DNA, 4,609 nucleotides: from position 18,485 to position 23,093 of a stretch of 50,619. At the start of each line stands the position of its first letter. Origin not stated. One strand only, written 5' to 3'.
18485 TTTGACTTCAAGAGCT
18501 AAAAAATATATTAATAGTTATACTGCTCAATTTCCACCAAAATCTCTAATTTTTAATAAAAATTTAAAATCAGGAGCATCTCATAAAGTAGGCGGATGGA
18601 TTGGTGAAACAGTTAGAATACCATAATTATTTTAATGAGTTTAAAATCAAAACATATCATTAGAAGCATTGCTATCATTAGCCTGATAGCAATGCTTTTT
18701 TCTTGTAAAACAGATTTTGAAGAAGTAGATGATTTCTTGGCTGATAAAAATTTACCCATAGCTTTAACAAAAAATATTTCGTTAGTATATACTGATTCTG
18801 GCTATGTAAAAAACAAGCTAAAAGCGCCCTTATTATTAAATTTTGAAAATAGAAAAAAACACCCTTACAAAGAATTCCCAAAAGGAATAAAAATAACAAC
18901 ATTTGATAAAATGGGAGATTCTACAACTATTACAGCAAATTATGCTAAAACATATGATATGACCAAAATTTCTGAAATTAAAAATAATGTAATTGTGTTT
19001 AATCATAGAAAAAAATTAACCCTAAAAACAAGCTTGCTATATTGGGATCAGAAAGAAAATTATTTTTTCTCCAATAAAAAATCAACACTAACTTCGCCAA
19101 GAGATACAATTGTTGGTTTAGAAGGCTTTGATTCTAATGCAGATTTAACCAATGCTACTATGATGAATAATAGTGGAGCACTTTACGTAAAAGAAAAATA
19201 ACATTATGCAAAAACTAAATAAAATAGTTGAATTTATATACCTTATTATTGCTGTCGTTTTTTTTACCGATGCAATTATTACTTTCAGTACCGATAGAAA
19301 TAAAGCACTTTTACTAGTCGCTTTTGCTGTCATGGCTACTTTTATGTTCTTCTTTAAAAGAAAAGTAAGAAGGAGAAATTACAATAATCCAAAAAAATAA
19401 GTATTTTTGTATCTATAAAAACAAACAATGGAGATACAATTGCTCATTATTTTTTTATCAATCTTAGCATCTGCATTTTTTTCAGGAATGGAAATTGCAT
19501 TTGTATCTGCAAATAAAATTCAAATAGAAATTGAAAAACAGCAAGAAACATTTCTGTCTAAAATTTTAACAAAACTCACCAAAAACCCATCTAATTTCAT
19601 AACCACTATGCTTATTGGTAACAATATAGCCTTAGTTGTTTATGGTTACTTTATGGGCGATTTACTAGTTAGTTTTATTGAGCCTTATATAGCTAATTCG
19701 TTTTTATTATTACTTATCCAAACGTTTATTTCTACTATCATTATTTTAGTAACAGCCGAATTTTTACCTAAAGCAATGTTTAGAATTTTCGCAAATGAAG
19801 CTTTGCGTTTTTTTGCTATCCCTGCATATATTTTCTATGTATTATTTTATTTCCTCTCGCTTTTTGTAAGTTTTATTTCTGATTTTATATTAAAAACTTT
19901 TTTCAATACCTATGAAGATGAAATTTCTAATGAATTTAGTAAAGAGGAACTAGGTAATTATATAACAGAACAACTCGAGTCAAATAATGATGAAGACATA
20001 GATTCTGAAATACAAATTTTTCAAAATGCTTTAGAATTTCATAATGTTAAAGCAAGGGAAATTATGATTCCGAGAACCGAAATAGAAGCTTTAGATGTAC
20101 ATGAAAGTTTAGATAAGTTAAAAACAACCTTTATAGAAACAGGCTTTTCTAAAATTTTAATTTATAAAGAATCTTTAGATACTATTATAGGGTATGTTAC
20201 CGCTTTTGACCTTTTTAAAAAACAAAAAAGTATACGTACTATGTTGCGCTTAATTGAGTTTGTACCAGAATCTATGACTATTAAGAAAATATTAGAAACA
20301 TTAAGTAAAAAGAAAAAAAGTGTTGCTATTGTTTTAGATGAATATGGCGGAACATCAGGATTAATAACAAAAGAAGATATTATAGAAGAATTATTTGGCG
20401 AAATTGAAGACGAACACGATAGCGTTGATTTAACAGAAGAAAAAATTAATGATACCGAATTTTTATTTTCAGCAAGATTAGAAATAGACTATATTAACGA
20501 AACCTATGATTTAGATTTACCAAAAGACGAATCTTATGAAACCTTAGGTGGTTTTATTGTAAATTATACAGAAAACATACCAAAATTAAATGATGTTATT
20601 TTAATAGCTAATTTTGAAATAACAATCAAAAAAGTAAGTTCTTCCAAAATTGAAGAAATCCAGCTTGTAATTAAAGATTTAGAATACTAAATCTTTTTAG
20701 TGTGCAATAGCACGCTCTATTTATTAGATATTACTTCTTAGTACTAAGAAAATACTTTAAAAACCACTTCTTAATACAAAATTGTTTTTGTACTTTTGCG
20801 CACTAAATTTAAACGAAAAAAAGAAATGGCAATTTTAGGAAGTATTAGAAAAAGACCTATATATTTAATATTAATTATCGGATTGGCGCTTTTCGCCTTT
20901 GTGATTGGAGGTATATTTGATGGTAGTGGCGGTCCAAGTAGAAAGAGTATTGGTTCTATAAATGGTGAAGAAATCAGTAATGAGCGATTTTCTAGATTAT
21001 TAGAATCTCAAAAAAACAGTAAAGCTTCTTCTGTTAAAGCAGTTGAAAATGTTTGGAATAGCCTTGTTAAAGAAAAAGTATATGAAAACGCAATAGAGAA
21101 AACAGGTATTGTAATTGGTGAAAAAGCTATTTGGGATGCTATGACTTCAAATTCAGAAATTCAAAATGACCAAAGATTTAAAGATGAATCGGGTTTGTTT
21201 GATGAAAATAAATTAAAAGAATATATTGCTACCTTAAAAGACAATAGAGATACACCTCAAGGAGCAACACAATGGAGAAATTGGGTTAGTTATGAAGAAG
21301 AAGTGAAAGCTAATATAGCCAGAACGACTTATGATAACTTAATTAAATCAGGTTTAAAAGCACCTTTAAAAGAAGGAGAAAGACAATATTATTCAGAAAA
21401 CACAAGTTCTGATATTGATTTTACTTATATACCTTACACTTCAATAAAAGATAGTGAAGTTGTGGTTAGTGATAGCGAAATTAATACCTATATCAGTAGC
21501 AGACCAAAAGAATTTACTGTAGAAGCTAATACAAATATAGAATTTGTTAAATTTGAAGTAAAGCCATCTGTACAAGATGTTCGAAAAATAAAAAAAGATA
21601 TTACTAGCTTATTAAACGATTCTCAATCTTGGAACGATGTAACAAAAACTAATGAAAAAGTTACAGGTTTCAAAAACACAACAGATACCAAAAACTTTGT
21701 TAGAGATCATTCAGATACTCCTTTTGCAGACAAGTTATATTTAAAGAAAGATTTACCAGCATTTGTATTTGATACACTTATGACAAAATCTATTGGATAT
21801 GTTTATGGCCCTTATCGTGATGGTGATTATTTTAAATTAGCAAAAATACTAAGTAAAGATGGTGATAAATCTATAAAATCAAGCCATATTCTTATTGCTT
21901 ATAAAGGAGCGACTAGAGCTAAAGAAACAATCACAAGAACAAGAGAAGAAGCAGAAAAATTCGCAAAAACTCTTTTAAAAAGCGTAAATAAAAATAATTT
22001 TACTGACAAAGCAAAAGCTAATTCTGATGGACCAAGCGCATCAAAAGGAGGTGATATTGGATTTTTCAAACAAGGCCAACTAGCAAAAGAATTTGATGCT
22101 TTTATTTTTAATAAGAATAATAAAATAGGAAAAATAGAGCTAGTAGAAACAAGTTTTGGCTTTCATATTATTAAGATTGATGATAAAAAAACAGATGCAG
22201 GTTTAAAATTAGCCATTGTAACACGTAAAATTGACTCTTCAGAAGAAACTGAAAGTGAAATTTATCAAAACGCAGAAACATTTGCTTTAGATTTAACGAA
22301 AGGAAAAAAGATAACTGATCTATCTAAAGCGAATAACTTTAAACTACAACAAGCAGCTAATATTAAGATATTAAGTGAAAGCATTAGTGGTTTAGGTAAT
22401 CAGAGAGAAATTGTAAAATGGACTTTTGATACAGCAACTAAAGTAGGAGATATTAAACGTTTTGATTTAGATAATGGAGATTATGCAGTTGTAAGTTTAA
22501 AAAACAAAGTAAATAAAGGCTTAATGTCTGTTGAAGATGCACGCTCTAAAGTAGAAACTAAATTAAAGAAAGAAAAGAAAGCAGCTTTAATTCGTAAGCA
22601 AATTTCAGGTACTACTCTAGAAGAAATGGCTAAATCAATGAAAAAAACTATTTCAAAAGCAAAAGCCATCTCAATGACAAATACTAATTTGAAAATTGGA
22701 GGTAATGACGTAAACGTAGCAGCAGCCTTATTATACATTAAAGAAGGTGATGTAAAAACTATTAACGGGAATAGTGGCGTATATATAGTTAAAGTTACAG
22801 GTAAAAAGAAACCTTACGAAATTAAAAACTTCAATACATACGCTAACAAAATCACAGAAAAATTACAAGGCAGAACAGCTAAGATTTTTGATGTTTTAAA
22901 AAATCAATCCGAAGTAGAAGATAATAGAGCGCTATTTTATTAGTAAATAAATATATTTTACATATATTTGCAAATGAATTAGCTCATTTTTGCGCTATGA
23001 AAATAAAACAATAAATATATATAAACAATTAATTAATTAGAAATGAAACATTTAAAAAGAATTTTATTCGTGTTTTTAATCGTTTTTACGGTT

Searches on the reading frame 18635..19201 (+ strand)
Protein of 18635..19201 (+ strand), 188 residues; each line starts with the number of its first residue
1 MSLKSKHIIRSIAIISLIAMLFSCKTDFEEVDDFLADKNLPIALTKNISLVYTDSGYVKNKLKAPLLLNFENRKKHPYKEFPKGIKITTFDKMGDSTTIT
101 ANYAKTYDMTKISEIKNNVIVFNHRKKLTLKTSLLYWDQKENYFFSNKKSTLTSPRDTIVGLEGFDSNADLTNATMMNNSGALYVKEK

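Call 43: search_protein_families(library=pfam, proteins=[window:18635-19201:+], max_evalue=0.00001)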
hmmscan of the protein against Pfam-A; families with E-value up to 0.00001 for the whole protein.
window:18635-19201:+ (188 aa): 1 family
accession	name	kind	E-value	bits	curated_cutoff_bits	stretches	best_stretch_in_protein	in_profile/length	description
PF06835.18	LptC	-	1.4e-08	35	21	1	44-180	36-170/175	Lipopolysaccharide-assembly, LptC-related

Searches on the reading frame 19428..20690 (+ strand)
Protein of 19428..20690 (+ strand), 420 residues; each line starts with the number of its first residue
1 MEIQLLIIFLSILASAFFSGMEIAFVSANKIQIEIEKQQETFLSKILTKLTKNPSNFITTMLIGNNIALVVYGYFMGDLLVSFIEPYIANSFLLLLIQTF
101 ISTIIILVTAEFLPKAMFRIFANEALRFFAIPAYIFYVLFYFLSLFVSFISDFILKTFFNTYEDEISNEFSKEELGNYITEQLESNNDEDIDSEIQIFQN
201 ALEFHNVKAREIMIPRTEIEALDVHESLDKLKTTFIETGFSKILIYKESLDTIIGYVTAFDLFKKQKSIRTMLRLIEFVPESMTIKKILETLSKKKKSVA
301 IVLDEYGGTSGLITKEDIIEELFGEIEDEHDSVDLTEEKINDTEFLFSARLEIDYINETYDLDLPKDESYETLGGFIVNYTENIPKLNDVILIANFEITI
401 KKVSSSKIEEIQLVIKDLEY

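Call 43: search_protein_families(library=pfam, proteins=[window:19428-20690:+], max_evalue=0.00001)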
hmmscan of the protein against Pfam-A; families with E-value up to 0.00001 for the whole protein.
window:19428-20690:+ (420 aa): 3 families
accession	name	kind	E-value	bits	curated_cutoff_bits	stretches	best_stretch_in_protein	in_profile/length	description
PF01595.25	CNNM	-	3.4e-34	118.5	28.4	1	6-186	1-175/181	Cyclin M transmembrane N-terminal domain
PF03471.22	CorC_HlyC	-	3e-18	66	27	1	339-414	2-78/81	Transporter associated domain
PF00571.33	CBS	-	6.8e-12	46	24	1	277-323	10-56/57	CBS domain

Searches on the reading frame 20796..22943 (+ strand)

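Call 43: search_protein_families(library=pfam, proteins=[window:20796-22943:+], max_evalue=0.00001)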
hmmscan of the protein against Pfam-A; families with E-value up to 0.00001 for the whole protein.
window:20796-22943:+ (715 aa): 5 families
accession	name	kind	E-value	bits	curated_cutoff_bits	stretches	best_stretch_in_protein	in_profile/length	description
PF13623.11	SurA_N_2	-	3.7e-25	88.9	28.5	1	14-144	1-145/145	SurA-like N-terminal domain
PF13616.12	Rotamase_3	-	6.8e-22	78.6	22.5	1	347-465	2-116/116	PPIC-type PPIASE domain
PF00639.27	Rotamase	-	4.9e-17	63.1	21.7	1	364-463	1-97/97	PPIC-type PPIASE domain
PF13624.11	SurA_N_3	-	3.6e-11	43.6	27.2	1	17-144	5-138/162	SurA-like N-terminal domain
PF13145.12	Rotamase_2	-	5.5e-11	43.8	27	0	591-674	31-112/121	PPIC-type PPIASE domain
